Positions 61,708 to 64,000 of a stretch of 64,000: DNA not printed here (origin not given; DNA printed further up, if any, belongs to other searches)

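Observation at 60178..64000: Largest ORF of the window is absent from the ORF track: a >1270-aa secreted deacetylase/hydrolase-like giant running off the right edge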

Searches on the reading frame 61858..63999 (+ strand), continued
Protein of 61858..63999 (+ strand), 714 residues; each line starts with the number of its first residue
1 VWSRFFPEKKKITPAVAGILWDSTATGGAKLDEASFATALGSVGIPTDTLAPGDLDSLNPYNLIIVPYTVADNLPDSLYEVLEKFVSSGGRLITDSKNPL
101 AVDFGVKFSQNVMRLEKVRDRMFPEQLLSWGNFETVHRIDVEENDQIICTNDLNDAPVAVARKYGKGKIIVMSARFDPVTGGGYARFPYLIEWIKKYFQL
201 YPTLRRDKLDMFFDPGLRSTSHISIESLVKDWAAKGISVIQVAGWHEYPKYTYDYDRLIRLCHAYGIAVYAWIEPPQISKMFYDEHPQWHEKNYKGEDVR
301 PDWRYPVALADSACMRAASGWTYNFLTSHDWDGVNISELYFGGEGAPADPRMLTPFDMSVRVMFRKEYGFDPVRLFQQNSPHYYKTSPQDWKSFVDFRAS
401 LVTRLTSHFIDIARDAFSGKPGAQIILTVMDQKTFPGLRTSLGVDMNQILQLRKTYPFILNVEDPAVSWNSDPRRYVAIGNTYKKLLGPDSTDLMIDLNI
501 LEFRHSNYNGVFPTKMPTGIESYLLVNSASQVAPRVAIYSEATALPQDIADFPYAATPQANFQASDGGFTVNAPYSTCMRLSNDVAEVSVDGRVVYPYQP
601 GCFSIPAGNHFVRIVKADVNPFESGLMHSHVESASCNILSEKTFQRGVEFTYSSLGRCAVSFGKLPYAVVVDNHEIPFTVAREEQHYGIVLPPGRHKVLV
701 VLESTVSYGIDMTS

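Call 81: search_dna_similar(query=L008:15042-16709:-, collection=plasmids, mode=protein, max_rows=15)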
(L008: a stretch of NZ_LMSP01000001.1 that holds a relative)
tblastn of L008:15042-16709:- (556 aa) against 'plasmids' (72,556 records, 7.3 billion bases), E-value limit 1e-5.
Records with a match: 144; places in all: 175; records where one place covers at least 80% of the query: 5.
Best place of each record, by identity: <60% 144.
By first word of the organism name: Ralstonia 136; Bacillus 5; Streptomyces 1; Burkholderia 1; Comamonadaceae 1.
By predicted mobility (MOB-suite, as given by PLSDB): mobilizable 107; non-mobilizable 37.
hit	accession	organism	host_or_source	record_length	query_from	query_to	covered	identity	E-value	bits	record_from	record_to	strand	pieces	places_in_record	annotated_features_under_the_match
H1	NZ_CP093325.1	Bacillus sp. N5-665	whole organism,peat soil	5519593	31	519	88%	45.9%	1e-140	456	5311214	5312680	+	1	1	none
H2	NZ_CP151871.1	Bacillus thuringiensis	tobacco,mixed culture,leaves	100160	31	519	88%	45.1%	2e-139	453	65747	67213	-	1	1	polysaccharide deacetylase family protein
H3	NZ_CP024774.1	Bacillus thuringiensis LM1212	Oryctes gigas,whole organism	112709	30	524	89%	42.1%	2e-124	409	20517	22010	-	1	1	polysaccharide deacetylase family protein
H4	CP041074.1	Bacillus tropicus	Oryctes gigas,whole organism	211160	30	524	89%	42.1%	2e-124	409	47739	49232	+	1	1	DUF2334 domain-containing protein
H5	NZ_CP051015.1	Bacillus tropicus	Oryctes gigas,whole organism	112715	276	528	46%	45.9%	6e-69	249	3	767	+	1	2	none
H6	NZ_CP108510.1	Streptomyces sp. NBC_01237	-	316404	120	480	65%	26.3%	2e-19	100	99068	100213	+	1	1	polysaccharide deacetylase family protein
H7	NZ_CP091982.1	Burkholderia vietnamiensis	Homo sapiens,clinical isolate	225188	31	480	81%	21.0%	2e-17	94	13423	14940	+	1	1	DUF2334 domain-containing protein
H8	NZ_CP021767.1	Ralstonia solanacearum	Solanum lycopersicum,Tomato with ...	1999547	53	389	61%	22.8%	6e-17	92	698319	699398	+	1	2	none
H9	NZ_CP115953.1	Ralstonia solanacearum CFBP2957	Solanum lycopersicum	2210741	53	389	61%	22.8%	6e-17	92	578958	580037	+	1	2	none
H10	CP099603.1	Comamonadaceae bacterium OTU4NAUVB1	Arabidopsis thaliana,pure culture,leaf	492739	145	487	62%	22.4%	6e-13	80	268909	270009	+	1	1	DUF2334 domain-containing protein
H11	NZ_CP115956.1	Ralstonia pseudosolanacearum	Solanum tuberosum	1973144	53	389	61%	22.2%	5e-17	93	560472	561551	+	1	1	none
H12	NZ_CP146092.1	Ralstonia sp. RRA.1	-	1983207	113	389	50%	24.2%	2e-17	94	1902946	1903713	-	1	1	none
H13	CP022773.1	Ralstonia solanacearum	Solanum tuberosum,single cell,Potato ...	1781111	139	389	45%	25.7%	3e-17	93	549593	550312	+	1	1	DUF2334 domain-containing protein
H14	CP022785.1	Ralstonia solanacearum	Solanum tuberosum,single cell,Potato ...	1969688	139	389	45%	25.7%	3e-17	93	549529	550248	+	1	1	DUF2334 domain-containing protein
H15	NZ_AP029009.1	Ralstonia pseudosolanacearum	-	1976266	139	389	45%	25.7%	3e-17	93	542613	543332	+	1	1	none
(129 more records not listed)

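Call 82: get_annotated_region(hit=H2, flank=8000)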
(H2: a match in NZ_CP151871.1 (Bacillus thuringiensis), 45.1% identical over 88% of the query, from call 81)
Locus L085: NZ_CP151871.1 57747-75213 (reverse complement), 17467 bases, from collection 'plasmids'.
description: Bacillus thuringiensis strain YB6 plasmid unnamed4, complete sequence
organism: Bacillus thuringiensis (NCBI taxid 1428)
taxonomy: Bacteria; Bacillota; Bacilli; Bacillales; Bacillaceae; Bacillus; Bacillus thuringiensis
host: -; source: tobacco,mixed culture,leaves; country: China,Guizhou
typing (MOB-suite, as given by PLSDB): non-mobilizable
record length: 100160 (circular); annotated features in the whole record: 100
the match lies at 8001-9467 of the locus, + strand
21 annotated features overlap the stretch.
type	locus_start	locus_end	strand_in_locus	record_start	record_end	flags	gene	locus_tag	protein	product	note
CDS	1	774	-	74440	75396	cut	-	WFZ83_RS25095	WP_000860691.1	ABC transporter permease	GO:0055085 - transmembrane transport [Evidence IEA]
CDS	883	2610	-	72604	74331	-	-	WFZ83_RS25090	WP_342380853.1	ABC transporter substrate-binding protein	-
CDS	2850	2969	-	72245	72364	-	-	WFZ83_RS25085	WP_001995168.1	hypothetical protein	-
CDS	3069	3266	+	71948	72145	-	-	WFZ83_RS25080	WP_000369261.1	hypothetical protein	-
CDS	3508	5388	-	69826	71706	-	abc-f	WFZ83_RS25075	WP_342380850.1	ribosomal protection-like ABC-F family protein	-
CDS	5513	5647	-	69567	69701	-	-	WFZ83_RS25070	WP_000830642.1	RAxF-45 family protein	-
CDS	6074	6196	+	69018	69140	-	-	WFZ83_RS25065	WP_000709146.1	hypothetical protein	-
CDS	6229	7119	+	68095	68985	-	-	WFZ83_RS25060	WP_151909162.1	DUF4931 domain-containing protein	-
CDS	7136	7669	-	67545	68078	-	-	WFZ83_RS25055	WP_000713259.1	transglycosylase SLT domain-containing protein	-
CDS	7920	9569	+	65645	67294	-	-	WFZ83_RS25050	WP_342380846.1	polysaccharide deacetylase family protein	-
CDS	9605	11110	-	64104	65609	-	-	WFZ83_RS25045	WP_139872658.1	DUF5050 domain-containing protein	-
CDS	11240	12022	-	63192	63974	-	-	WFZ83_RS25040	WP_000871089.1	TatD family hydrolase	-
CDS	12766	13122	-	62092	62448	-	-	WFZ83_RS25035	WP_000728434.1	YxeA family protein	-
CDS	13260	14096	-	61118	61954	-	-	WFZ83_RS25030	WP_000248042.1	YitT family protein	-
CDS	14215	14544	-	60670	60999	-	-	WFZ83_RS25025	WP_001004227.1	PH domain-containing protein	-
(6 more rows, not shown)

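Call 83: get_annotated_region(hit=H1, flank=9000)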
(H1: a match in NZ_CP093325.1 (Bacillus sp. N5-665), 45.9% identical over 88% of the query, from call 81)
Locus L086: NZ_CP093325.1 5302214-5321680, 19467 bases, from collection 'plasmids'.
description: Bacillus sp. N5-665 strain N5/665 plasmid p1, complete sequence
organism: Bacillus sp. N5-665 (NCBI taxid 2925318)
taxonomy: Bacteria; Bacillota; Bacilli; Bacillales; Bacillaceae; Bacillus; Bacillus sp. N5-665
host: -; source: whole organism,peat soil; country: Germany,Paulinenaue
typing (MOB-suite, as given by PLSDB): non-mobilizable
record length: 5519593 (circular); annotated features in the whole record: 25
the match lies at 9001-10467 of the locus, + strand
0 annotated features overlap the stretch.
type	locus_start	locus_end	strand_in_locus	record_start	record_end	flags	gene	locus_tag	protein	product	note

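Call 92: search_protein_families(library=pfam, proteins=[L005:70-1143:+, L005:1158-2324:+, L005:2726-3880:+, L005:3880-4746:+, L008:12636-13751:-, L008:13940-15091:-, L008:17292-18284:-, L008:6628-7353:-, L017:3507-4274:-, L073:7119-8537:-], max_evalue=0.001)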
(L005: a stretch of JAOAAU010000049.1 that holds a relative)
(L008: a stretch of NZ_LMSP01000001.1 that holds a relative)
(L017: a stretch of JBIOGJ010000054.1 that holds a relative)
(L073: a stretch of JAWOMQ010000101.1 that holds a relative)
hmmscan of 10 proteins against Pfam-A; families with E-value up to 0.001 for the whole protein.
L005:70-1143:+ (358 aa): 1 family
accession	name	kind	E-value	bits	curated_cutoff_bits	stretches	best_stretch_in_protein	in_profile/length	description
PF00266.25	Aminotran_5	-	1.1e-49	169.8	21.5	1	4-346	1-371/371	Aminotransferase class-V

L005:1158-2324:+ (389 aa): 3 families
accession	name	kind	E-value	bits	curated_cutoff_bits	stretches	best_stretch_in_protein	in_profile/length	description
PF02826.25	2-Hacid_dh_C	-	1.5e-40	138.9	25.1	1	118-274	23-178/178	D-isomer specific 2-hydroxyacid dehydrogenase, NAD binding domain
PF00389.36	2-Hacid_dh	-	8.9e-22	77.6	24.6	1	20-306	28-134/134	D-isomer specific 2-hydroxyacid dehydrogenase, catalytic domain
PF03446.21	NAD_binding_2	-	3.4e-05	24.3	21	1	140-248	2-111/161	NAD binding domain of 6-phosphogluconate dehydrogenase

L005:2726-3880:+ (385 aa): 1 family
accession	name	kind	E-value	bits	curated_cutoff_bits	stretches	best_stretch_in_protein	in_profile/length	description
PF01270.23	Glyco_hydro_8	-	4e-06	26.5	24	1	89-181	53-150/341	Glycosyl hydrolases family 8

L005:3880-4746:+ (289 aa): 1 family
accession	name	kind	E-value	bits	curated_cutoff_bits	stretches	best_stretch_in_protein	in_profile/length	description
PF00990.26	GGDEF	-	1.2e-25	90.6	23.8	1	138-285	2-151/161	Diguanylate cyclase, GGDEF domain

L008:12636-13751:- (372 aa): 0 families

L008:13940-15091:- (384 aa): 1 family
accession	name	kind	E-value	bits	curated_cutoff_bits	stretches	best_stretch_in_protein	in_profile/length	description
PF01270.23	Glyco_hydro_8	-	5.3e-06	26.1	24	1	62-190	29-150/341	Glycosyl hydrolases family 8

L008:17292-18284:- (331 aa): 1 family
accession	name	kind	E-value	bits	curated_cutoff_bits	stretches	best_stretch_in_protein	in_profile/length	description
PF09587.15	PGA_cap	-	4.4e-66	223.4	27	1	13-277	1-254/255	Bacterial capsule synthesis protein PGA_cap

L008:6628-7353:- (242 aa): 15 families
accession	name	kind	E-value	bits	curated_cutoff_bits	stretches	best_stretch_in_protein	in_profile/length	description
PF00005.33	ABC_tran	-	1.1e-36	126.9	25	1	17-165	1-137/137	ABC transporter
PF13304.12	AAA_21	-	2.1e-12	48.2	27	2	146-196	250-300/304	AAA domain, putative AbiEii toxin, Type IV TA system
PF02463.25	SMC_N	-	1.2e-09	38.4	40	1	21-207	19-209/220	RecF/RecN/SMC N terminal domain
PF09818.15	ABC_ATPase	-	1.7e-07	31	23.2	0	22-48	75-100/283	P-loop domain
PF13555.12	AAA_29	-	5e-05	23.4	27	1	12-47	10-42/61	P-loop containing region of AAA domain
PF13175.12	AAA_15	-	6.2e-05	23.2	32.1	0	15-74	12-81/374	AAA ATPase domain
PF13191.12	AAA_16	-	7.5e-05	23.7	32.6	1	25-49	22-46/167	AAA ATPase domain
PF20703.3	nSTAND1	-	0.00022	21.4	27.1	1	15-46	21-52/379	Novel STAND NTPase 1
PF13401.12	AAA_22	-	0.00032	21.4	27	1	26-79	4-54/130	AAA domain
PF03193.22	RsgA_GTPase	-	0.00042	20.6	30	1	17-52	97-131/174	RsgA GTPase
PF13476.12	AAA_23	-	0.00044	21.4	27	1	18-48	13-40/201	AAA domain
PF13166.12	AAA_13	-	0.00056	19.2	36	0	154-207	526-582/713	AAA domain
PF10236.15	DAP3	-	0.00076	19.2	23.1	0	84-129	237-287/311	Mitochondrial ribosomal death-associated protein 3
PF01637.24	ATPase_2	-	0.00091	19.5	33.2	0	24-110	17-110/225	ATPase domain predominantly from Archaea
PF25199.1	nSTAND_NTPase5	-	0.00094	19.5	34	0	24-45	38-59/145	Novel STAND NTPase 5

L017:3507-4274:- (256 aa): 0 families

L073:7119-8537:- (473 aa): 0 families
